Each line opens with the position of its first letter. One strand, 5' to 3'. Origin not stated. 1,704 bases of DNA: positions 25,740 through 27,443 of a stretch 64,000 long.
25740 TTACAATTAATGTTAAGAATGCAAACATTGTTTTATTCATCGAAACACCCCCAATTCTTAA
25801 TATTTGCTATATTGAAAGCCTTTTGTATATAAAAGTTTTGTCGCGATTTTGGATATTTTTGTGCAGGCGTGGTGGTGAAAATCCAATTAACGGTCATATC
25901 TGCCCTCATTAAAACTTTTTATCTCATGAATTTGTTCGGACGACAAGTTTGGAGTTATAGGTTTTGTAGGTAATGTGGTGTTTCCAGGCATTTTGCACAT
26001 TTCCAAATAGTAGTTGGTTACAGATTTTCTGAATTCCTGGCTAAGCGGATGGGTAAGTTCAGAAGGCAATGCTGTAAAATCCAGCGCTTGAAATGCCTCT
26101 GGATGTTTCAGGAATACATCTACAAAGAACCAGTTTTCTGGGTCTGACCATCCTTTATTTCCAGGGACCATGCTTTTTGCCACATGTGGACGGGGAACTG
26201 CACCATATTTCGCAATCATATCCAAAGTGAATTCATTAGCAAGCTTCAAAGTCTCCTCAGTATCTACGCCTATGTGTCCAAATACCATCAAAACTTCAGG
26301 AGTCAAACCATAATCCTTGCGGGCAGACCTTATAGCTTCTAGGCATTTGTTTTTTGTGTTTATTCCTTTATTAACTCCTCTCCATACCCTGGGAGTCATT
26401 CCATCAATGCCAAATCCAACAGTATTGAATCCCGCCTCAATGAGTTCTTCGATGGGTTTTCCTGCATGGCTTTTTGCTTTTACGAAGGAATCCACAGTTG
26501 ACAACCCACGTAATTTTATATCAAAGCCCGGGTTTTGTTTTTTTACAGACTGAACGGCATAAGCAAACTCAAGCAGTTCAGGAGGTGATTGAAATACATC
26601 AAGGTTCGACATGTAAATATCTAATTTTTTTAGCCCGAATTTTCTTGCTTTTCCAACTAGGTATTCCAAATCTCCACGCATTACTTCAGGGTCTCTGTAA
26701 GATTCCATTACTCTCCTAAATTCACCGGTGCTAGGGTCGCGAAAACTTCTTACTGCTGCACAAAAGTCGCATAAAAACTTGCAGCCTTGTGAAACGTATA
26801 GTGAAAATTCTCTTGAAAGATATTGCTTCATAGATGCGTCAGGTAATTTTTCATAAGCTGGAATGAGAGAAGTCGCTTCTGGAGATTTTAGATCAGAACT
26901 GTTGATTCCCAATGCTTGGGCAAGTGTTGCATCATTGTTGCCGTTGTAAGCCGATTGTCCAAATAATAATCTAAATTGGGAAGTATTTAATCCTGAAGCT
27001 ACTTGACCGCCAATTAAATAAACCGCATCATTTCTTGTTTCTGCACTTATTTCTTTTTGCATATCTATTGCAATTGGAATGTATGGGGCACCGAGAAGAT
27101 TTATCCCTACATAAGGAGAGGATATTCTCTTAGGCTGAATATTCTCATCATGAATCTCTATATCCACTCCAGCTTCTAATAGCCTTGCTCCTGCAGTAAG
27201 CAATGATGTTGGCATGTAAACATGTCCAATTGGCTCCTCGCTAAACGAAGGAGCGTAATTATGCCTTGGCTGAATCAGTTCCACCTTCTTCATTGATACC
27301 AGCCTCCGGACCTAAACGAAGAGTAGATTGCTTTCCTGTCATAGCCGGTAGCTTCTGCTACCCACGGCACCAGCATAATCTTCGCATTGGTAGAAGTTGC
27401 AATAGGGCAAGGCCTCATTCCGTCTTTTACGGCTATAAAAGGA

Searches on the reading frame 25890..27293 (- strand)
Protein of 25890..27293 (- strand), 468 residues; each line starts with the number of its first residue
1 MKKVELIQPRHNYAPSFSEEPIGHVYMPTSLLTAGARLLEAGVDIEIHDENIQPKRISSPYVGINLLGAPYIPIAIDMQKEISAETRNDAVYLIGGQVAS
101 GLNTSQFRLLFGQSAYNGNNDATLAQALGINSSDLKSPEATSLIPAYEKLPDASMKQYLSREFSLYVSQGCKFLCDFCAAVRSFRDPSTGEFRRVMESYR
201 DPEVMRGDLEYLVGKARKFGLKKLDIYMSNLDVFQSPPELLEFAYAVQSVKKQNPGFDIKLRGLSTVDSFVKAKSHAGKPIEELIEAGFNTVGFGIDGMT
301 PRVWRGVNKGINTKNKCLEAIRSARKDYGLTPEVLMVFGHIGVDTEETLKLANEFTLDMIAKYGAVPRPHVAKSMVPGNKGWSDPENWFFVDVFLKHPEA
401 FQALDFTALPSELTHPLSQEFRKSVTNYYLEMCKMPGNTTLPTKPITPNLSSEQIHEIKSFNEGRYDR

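Call 90: search_protein_families(library=pfam, proteins=[window:25890-27293:-], max_evalue=0.001)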
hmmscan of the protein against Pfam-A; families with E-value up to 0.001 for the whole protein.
window:25890-27293:- (468 aa): 1 family
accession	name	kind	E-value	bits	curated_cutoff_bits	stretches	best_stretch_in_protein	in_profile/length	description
PF04055.27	Radical_SAM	-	1.1e-07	32.6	29.5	1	166-352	2-163/166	Radical SAM superfamily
